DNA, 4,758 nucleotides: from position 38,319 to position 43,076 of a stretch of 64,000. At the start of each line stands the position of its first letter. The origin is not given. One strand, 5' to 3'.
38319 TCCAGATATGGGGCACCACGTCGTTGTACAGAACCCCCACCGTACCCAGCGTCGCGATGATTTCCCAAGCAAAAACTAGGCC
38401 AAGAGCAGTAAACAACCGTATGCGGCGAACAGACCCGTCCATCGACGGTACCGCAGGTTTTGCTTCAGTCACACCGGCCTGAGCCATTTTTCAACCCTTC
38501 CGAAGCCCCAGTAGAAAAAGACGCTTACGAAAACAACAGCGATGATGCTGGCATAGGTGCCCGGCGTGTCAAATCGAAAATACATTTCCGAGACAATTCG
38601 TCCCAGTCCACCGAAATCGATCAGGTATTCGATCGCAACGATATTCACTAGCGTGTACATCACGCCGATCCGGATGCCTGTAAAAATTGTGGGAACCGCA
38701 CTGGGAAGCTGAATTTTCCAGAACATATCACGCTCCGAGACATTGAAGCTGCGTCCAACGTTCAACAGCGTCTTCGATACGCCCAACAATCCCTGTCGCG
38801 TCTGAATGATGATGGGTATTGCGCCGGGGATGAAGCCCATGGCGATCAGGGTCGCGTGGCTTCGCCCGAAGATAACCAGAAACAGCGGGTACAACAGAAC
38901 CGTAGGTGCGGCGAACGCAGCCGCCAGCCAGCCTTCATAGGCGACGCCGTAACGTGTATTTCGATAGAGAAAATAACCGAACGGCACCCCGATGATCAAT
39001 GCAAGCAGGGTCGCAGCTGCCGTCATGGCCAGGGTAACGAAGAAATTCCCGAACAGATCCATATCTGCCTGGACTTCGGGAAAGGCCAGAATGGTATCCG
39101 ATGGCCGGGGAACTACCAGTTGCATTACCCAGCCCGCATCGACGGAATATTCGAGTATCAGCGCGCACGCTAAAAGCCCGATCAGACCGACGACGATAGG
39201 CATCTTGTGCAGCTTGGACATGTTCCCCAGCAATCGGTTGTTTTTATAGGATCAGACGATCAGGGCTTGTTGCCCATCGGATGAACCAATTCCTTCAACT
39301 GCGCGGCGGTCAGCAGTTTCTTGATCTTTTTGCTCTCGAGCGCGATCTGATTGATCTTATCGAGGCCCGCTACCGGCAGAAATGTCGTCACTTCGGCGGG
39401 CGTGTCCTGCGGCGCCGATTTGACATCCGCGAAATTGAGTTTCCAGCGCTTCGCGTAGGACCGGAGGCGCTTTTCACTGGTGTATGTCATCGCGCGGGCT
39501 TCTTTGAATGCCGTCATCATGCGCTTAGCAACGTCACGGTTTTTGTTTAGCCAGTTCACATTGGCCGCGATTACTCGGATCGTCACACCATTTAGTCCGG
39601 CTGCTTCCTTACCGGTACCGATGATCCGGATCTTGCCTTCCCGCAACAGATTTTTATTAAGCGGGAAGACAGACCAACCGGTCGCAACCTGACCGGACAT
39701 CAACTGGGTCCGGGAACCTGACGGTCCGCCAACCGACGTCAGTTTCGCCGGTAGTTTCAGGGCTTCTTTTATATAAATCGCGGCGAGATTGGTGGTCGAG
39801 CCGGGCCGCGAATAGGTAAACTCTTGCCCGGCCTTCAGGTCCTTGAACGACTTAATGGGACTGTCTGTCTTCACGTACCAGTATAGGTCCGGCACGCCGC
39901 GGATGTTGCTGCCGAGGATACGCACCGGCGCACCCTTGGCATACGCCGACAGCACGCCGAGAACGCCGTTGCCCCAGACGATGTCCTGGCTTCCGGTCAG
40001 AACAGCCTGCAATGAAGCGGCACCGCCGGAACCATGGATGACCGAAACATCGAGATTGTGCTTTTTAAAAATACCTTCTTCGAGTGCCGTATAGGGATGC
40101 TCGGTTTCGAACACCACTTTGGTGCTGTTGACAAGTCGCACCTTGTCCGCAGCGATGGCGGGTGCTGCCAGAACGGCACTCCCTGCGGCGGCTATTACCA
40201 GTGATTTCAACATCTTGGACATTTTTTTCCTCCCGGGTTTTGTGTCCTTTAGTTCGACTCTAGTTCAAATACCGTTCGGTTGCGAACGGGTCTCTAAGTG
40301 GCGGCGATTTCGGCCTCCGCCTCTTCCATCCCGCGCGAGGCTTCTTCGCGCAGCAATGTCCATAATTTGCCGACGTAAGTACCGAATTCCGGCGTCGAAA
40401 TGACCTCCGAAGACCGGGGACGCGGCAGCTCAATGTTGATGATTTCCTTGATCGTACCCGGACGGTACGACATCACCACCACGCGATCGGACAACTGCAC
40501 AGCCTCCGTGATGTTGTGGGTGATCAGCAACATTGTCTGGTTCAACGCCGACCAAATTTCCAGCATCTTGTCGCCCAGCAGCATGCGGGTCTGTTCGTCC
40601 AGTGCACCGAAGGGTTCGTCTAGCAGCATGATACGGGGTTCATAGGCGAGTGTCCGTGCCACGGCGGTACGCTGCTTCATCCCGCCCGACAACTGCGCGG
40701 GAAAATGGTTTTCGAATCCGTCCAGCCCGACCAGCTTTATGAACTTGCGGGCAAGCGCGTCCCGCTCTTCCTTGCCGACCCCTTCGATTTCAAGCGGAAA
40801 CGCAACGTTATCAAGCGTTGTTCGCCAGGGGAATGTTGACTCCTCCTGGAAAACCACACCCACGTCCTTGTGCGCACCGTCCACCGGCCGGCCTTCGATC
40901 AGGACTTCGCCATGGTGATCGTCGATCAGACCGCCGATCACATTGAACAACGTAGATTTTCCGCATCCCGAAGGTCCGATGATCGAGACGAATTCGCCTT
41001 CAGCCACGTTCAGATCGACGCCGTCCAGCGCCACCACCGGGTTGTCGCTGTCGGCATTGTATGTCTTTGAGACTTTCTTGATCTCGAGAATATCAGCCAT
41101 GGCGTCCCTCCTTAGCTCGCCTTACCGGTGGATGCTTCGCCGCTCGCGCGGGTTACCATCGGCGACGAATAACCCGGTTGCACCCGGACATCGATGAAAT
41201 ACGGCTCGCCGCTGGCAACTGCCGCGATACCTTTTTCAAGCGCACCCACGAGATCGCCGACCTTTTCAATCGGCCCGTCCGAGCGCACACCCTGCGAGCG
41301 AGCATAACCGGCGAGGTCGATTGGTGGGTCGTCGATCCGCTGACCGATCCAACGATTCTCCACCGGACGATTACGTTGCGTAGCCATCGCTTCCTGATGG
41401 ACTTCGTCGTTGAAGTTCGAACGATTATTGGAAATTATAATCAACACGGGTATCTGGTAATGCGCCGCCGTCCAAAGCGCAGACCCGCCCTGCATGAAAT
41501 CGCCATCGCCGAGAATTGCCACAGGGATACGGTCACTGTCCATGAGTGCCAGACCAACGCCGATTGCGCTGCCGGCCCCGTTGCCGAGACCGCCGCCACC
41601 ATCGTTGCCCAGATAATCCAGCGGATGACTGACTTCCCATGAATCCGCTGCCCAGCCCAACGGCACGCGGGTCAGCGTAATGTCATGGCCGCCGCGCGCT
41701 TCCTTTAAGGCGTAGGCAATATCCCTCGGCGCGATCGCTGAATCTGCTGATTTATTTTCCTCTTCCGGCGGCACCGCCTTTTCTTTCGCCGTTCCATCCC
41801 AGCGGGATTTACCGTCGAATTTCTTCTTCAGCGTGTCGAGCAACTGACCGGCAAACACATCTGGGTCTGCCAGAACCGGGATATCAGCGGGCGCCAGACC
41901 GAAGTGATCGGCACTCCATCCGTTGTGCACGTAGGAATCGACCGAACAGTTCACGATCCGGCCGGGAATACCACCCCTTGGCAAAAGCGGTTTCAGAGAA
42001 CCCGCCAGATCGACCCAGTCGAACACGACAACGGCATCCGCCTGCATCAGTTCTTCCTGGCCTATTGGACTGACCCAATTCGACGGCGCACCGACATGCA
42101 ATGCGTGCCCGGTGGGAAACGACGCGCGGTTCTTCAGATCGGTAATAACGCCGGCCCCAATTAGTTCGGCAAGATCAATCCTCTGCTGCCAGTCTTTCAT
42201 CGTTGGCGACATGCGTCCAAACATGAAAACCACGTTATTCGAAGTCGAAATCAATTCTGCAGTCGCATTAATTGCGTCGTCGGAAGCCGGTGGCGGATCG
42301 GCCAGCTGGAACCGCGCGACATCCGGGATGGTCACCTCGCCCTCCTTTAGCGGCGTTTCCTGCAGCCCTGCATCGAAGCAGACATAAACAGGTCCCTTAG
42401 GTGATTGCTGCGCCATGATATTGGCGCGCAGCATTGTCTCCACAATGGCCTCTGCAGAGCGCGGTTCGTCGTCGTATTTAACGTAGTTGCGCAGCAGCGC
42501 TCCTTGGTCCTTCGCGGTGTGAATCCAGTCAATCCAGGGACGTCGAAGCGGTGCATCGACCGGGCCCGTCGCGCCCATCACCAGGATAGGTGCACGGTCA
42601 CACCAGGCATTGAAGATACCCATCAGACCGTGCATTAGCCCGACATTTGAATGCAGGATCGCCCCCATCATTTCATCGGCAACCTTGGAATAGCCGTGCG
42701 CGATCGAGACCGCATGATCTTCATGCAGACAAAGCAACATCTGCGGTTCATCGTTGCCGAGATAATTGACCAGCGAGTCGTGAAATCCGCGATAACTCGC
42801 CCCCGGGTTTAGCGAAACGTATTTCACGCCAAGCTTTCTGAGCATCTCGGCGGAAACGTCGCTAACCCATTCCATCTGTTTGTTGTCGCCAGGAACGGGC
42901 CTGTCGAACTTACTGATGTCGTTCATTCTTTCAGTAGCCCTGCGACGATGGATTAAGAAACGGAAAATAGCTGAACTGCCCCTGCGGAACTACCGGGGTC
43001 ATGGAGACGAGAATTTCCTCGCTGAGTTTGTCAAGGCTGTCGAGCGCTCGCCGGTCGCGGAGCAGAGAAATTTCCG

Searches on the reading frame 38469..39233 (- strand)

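Call 13: search_protein_families(library=pfam, proteins=[window:38469-39233:-])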
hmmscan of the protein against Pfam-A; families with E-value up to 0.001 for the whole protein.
window:38469-39233:- (254 aa): 1 family
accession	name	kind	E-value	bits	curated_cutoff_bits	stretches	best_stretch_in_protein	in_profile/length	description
PF00528.27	BPD_transp_1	-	7e-20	72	26.4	1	82-252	5-183/184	Binding-protein-dependent transport system inner membrane component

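Call 14: search_protein_families(library=ncbifam, max_evalue=1e-10, proteins=[window:38469-39233:-])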
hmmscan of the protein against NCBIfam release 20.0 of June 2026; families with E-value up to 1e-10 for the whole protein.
window:38469-39233:- (254 aa): 5 families
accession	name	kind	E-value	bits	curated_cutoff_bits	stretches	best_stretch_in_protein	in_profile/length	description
NF040733.1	ABC_perm_U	equivalog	1.5e-20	73.7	295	1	32-236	26-230/251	ABC transporter permease subunit SaoP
TIGR01183.1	ntrB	equivalog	1e-18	67.8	209.05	1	56-238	11-190/202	nitrate ABC transporter permease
NF008196.0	PRK10952.1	equivalog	3.6e-18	65.5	439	1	61-225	143-306/356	glycine betaine/L-proline ABC transporter permease ProW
TIGR03416.1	ABC_choXWV_perm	equivalog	1.9e-15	57.1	363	1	29-238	54-261/267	choline ABC transporter permease subunit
NF008470.0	PRK11365.1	equivalog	8.7e-12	45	347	1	26-214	24-212/263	aliphatic sulfonate ABC transporter permease SsuC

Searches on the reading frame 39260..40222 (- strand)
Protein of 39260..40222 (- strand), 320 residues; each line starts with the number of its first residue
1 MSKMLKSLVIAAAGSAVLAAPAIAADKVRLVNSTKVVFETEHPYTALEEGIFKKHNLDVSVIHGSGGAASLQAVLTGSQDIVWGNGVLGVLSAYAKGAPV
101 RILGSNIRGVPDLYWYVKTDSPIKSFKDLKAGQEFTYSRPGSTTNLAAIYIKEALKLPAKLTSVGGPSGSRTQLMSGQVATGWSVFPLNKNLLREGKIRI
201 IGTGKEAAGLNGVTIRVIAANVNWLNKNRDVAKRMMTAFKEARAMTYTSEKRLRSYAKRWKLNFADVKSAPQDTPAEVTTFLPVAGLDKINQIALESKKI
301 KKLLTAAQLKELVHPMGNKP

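Call 13: search_protein_families(library=pfam, proteins=[window:39260-40222:-])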
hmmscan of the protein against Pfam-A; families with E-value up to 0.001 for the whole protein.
window:39260-40222:- (320 aa): 2 families
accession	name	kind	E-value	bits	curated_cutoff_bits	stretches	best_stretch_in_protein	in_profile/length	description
PF09084.16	NMT1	-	2.8e-15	57.3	20.5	1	44-245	8-208/216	NMT1/THI5 like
PF12974.12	Phosphonate-bd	-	2.4e-05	24.3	27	1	44-182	16-160/242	ABC transporter, phosphonate, periplasmic substrate-binding protein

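Call 14: search_protein_families(library=ncbifam, max_evalue=1e-10, proteins=[window:39260-40222:-])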
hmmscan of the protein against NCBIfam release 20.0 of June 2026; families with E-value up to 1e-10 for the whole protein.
window:39260-40222:- (320 aa): 1 family
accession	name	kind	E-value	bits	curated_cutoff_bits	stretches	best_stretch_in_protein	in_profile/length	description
TIGR01728.1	SsuA_fam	subfamily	7.8e-14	51.6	163.5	1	47-303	18-277/290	aliphatic sulfonate ABC transporter substrate-binding protein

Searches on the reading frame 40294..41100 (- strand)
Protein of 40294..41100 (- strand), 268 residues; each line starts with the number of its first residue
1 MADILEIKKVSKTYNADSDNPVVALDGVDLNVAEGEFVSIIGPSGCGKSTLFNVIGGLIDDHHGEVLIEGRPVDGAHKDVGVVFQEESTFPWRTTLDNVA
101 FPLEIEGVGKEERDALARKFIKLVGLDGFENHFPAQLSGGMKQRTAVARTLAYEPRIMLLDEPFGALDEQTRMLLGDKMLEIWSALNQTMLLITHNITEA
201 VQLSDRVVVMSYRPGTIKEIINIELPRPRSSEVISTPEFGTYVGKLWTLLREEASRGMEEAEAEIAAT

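Call 13: search_protein_families(library=pfam, proteins=[window:40294-41100:-])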
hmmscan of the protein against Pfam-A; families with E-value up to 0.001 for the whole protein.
window:40294-41100:- (268 aa): 2 families
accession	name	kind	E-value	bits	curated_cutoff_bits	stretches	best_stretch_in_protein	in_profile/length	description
PF00005.33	ABC_tran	-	5.4e-32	111.7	25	1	25-164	1-136/137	ABC transporter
PF02463.25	SMC_N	-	0.00018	21.5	40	0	35-55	24-44/220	RecF/RecN/SMC N terminal domain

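Call 14: search_protein_families(library=ncbifam, max_evalue=1e-10, proteins=[window:40294-41100:-])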
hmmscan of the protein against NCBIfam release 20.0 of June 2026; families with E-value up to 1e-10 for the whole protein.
window:40294-41100:- (268 aa): 164 families (the best 25 are shown)
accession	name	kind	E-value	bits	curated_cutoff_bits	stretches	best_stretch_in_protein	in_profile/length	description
NF040729.1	ABC_ATP_SaoA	equivalog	1.7e-68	230.7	360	1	5-251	2-244/248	ABC transporter ATP-binding protein SaoA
NF008421.0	PRK11248.1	equivalog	7.6e-66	222.2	357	1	5-227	2-219/255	taurine ABC transporter ATP-binding subunit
TIGR01184.1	ntrCD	subfamily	7.6e-64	215.4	291.8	1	25-240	1-220/230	nitrate ABC transporter ATP-binding protein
TIGR03265.1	PhnT2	equivalog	5.8e-57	193.5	457.7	1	3-211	3-209/353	putative 2-aminoethylphosphonate ABC transporter ATP-binding protein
NF043075.1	MMSYN1_0197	equivalog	6.5e-54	183.1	550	1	4-218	2-212/341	spermidine/putrescine ABC transporter ATP-binding protein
TIGR01186.1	proV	subfamily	1.7e-53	182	326.6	1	23-211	7-204/363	betaine/proline/choline family ABC transporter ATP-binding protein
NF008420.0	PRK11247.1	equivalog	2.2e-52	177.8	395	1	5-232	13-227/257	aliphatic sulfonates ABC transporter ATP-binding protein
TIGR00968.1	3a0106s01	subfamily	3.9e-52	177.1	342.75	1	7-217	3-209/237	sulfate ABC transporter ATP-binding protein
NF006987.0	PRK09452.1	equivalog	2.8e-49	167.8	482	1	3-218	16-227/378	spermidine/putrescine ABC transporter ATP-binding protein PotA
NF008653.0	PRK11650.1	subfamily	4.5e-48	164.1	432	1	5-211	4-209/357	sn-glycerol-3-phosphate ABC transporter ATP-binding protein UgpC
NF040840.2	tungstate_WtpC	equivalog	1.8e-47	162.3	440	1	5-220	2-212/347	tungstate ABC transporter ATP-binding protein WtpC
NF008105.0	PRK10851.1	equivalog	4.7e-46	157.1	502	1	5-217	3-215/362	sulfate/thiosulfate ABC transporter ATP-binding protein CysA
TIGR03415.1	ABC_choXWV_ATP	equivalog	1.3e-45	156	483.75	1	21-211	36-239/382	choline ABC transporter ATP-binding protein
TIGR01187.1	potA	subfamily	1.4e-45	155.8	355.6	1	40-211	1-175/325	polyamine ABC transporter ATP-binding protein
NF008513.0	PRK11432.1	equivalog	1.5e-45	155.7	496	1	3-211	5-211/351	ferric ABC transporter ATP-binding protein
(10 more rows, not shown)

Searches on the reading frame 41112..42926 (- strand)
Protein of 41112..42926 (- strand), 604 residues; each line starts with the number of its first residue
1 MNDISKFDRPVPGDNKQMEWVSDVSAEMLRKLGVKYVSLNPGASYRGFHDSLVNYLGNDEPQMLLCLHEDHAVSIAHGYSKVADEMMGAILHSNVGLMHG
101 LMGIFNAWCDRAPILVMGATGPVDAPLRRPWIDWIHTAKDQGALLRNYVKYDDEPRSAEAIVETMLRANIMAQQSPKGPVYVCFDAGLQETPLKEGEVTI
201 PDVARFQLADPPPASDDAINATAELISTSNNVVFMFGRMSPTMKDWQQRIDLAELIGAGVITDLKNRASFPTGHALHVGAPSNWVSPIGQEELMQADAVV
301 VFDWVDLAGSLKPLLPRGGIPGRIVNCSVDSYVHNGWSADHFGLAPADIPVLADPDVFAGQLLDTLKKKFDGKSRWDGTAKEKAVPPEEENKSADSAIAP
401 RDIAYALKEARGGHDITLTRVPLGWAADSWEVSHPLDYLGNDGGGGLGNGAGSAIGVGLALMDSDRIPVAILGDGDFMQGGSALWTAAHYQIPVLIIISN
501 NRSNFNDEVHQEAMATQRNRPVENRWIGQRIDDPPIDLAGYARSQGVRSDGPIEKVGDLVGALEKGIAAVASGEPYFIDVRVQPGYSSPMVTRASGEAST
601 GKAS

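Call 13: search_protein_families(library=pfam, proteins=[window:41112-42926:-])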
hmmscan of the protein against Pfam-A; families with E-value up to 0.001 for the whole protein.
window:41112-42926:- (604 aa): 3 families
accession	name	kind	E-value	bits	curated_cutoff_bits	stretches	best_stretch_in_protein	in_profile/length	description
PF02775.26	TPP_enzyme_C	-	1.2e-20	74.2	21.9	1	425-580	8-151/151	Thiamine pyrophosphate enzyme, C-terminal TPP binding domain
PF02776.23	TPP_enzyme_N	-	3.2e-17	62.8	26.8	1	21-123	3-102/119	Thiamine pyrophosphate enzyme, N-terminal TPP binding domain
PF00205.28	TPP_enzyme_M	-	4e-06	27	30.4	1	219-302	1-84/137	Thiamine pyrophosphate enzyme, central domain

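Call 14: search_protein_families(library=ncbifam, max_evalue=1e-10, proteins=[window:41112-42926:-])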
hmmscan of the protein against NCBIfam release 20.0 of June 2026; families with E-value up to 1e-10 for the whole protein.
window:41112-42926:- (604 aa): 37 families (the best 25 are shown)
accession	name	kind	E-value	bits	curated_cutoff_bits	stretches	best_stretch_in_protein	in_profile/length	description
NF006203.0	PRK08327.1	equivalog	8.4e-61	206.1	456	1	23-583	13-569/571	thiamine pyrophosphate-requiring protein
NF005485.1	PRK07092.1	equivalog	9.1e-43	146.8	493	1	21-583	3-519/523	benzoylformate decarboxylase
NF004919.0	PRK06276.1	equivalog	6.4e-31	107.3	866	1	27-592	9-548/582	acetolactate synthase large subunit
TIGR00118.1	acolac_lg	equivalog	2.3e-29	102.3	538.35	2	346-596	309-549/557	biosynthetic-type acetolactate synthase large subunit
NF006122.0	PRK08266.1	subfamily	1.4e-27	96.4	571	1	23-585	8-527/543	hypothetical protein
NF005760.0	PRK07586.1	equivalog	2.5e-23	82.8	363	1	431-580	372-512/514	acetolactate synthase large subunit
NF006052.0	PRK08199.1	subfamily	2.5e-23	82.2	539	1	22-591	11-546/559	thiamine pyrophosphate protein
NF004807.0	PRK06154.1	equivalog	4.4e-23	81.7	607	1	14-580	16-552/565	thiamine pyrophosphate-requiring protein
NF005039.0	PRK06456.1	equivalog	5.2e-23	81.4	868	1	23-286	6-264/572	acetolactate synthase large subunit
NF006378.0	PRK08617.1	equivalog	2.8e-22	78.8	510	1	17-243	6-218/556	acetolactate synthase AlsS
TIGR02418.1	acolac_catab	equivalog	1.4e-20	73.3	551.1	1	23-241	3-207/539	acetolactate synthase AlsS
NF004710.0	PRK06048.1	equivalog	1.8e-20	72.9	976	1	26-591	15-547/561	acetolactate synthase large subunit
TIGR03457.1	sulphoacet_xsc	equivalog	2.4e-19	69.1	676.4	0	63-300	42-267/579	sulfoacetaldehyde acetyltransferase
NF005584.0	PRK07282.1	equivalog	1.4e-17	63.4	970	1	22-517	13-488/566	acetolactate synthase large subunit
NF005470.0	PRK07064.1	equivalog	1.9e-17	63.5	495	1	66-502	49-462/552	thiamine pyrophosphate-binding protein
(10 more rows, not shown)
